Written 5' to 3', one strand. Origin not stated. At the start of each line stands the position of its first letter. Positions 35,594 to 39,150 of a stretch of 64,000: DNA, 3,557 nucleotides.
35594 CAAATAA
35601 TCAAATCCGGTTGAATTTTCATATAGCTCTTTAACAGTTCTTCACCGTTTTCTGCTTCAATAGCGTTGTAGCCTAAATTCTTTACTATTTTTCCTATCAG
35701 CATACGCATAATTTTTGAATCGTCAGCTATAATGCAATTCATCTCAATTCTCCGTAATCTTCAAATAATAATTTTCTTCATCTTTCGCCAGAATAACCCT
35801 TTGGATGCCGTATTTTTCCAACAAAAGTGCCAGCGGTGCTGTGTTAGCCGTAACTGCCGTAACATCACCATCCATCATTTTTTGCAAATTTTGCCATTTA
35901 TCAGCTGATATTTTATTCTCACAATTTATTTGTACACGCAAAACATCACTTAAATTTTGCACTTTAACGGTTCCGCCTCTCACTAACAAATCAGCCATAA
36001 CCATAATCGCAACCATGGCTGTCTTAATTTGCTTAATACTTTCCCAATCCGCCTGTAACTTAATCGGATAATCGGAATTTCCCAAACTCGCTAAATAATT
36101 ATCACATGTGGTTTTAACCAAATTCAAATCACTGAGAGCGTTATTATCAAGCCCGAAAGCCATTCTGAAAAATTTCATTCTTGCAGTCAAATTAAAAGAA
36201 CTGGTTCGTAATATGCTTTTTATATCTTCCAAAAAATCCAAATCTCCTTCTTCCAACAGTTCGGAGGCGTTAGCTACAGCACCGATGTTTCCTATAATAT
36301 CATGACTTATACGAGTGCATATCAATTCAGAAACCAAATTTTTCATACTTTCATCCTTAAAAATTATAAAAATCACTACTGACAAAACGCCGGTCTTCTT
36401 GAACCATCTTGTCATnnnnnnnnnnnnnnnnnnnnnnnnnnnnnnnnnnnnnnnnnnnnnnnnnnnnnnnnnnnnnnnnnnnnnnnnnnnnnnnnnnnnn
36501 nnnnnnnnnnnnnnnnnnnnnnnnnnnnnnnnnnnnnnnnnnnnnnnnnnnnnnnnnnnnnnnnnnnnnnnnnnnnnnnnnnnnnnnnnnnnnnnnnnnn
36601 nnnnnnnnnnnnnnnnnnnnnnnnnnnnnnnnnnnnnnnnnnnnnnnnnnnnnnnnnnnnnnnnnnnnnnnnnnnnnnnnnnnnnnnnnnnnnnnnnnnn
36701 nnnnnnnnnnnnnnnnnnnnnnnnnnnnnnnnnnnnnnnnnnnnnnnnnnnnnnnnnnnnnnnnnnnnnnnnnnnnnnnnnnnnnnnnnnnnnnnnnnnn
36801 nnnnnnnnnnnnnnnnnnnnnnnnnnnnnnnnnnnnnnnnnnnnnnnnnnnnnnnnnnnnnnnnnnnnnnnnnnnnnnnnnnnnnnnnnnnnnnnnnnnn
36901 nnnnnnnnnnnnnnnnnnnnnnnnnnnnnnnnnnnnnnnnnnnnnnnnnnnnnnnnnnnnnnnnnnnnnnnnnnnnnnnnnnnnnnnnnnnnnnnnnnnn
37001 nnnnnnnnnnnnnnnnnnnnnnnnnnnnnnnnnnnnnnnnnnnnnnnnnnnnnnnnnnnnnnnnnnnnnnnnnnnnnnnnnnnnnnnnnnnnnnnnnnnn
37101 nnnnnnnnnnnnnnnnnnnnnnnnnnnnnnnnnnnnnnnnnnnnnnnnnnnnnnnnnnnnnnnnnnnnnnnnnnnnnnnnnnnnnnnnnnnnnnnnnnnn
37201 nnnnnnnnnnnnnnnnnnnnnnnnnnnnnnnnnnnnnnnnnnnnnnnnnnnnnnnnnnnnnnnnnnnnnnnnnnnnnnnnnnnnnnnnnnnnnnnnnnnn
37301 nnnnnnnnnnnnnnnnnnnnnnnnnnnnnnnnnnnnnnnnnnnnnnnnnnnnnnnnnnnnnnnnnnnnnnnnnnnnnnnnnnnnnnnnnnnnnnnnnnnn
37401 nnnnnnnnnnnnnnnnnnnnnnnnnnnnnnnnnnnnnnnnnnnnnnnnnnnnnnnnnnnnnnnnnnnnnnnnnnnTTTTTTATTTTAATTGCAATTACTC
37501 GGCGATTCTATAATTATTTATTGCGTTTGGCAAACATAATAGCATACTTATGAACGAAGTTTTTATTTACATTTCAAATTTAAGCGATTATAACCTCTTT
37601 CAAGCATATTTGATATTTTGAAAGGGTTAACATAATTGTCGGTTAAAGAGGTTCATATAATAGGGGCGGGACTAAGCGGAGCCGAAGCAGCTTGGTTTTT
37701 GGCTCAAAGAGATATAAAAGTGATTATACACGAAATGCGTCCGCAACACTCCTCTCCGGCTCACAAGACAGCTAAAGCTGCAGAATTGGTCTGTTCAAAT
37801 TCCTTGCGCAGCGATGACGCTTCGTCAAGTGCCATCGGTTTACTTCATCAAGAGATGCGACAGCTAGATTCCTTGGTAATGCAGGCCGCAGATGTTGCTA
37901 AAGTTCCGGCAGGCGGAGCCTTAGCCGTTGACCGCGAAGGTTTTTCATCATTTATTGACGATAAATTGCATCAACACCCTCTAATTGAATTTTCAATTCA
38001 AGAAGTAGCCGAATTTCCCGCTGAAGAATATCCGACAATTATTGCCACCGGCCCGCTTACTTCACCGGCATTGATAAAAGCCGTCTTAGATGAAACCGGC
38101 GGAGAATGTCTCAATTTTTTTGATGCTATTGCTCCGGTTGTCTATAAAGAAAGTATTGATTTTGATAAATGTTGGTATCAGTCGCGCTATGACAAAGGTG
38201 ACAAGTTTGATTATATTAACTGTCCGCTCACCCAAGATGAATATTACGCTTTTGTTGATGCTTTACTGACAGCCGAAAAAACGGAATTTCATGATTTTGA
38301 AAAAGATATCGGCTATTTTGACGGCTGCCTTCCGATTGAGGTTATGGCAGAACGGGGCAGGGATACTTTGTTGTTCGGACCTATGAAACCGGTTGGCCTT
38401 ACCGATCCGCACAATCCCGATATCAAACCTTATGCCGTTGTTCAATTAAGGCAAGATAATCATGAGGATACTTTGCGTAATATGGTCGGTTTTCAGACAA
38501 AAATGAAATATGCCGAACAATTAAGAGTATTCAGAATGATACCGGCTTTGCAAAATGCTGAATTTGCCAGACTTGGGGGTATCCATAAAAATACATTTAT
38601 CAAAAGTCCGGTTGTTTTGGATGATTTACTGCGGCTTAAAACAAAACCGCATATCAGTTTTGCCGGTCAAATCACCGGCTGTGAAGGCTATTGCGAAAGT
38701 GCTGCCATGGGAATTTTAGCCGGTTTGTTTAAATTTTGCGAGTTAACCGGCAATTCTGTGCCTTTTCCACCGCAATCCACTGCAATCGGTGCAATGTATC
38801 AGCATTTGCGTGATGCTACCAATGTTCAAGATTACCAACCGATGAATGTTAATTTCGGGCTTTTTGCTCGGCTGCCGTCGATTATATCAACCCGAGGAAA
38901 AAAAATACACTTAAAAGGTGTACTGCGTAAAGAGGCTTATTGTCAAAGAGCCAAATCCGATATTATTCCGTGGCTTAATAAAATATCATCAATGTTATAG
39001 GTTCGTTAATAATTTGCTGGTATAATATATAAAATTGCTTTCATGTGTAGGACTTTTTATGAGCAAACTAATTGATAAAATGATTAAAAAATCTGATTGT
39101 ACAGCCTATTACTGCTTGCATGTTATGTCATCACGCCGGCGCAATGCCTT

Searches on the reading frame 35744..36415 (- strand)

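Call 11: search_protein_families(library=ncbifam, proteins=[window:35744-36415:-], max_evalue=0.001)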
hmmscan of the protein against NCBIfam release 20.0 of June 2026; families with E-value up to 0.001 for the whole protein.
window:35744-36415:- (223 aa): 2 families
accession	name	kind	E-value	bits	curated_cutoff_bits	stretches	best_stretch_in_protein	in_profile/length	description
NF046018.1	HisPtaseChptBrucRhz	equivalog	3.9e-15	55.8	240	1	29-166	12-151/211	histidine phosphotransferase ChpT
NF046025.1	HisPtaseChptCaul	equivalog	3.5e-10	39.7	225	1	29-164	5-141/204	histidine phosphotransferase ChpT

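Call 88: search_protein_families(library=pfam, proteins=[window:35744-36415:-], max_evalue=0.001)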
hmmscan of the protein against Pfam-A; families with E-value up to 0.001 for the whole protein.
window:35744-36415:- (223 aa): 1 family
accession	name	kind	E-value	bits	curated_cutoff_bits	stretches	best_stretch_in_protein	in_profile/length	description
PF10090.15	HPTransfase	-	6.9e-05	23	22.9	1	127-210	30-119/123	Histidine phosphotransferase C-terminal domain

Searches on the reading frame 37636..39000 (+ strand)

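Call 11: search_protein_families(library=ncbifam, proteins=[window:37636-39000:+], max_evalue=0.001)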
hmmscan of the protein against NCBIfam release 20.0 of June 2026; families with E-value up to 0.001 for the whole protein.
window:37636-39000:+ (454 aa): 5 families
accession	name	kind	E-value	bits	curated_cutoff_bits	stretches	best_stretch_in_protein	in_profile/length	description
NF003739.0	PRK05335.1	equivalog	1e-190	634.2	262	1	3-450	3-438/441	methylenetetrahydrofolate--tRNA-(uracil(54)-C(5))-methyltransferase (FADH(2)-oxidizing) TrmFO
TIGR00137.1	gid_trmFO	equivalog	5.1e-163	542.9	428.65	1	5-447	2-430/433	FADH(2)-oxidizing methylenetetrahydrofolate--tRNA-(uracil(54)-C(5))-methyltransferase TrmFO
TIGR00136.1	mnmG_gidA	equivalog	1.3e-10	40.2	524.85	1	283-365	303-384/616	tRNA uridine-5-carboxymethylaminomethyl(34) synthesis enzyme MnmG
TIGR03197.1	MnmC_Cterm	equivalog_domain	0.00061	19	174.2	0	6-40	2-36/400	FAD-dependent 5-carboxymethylaminomethyl-2-thiouridine(34) oxidoreductase MnmC1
NF005313.0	PRK06847.1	subfamily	0.00078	18.5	372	0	2-38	3-39/375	hypothetical protein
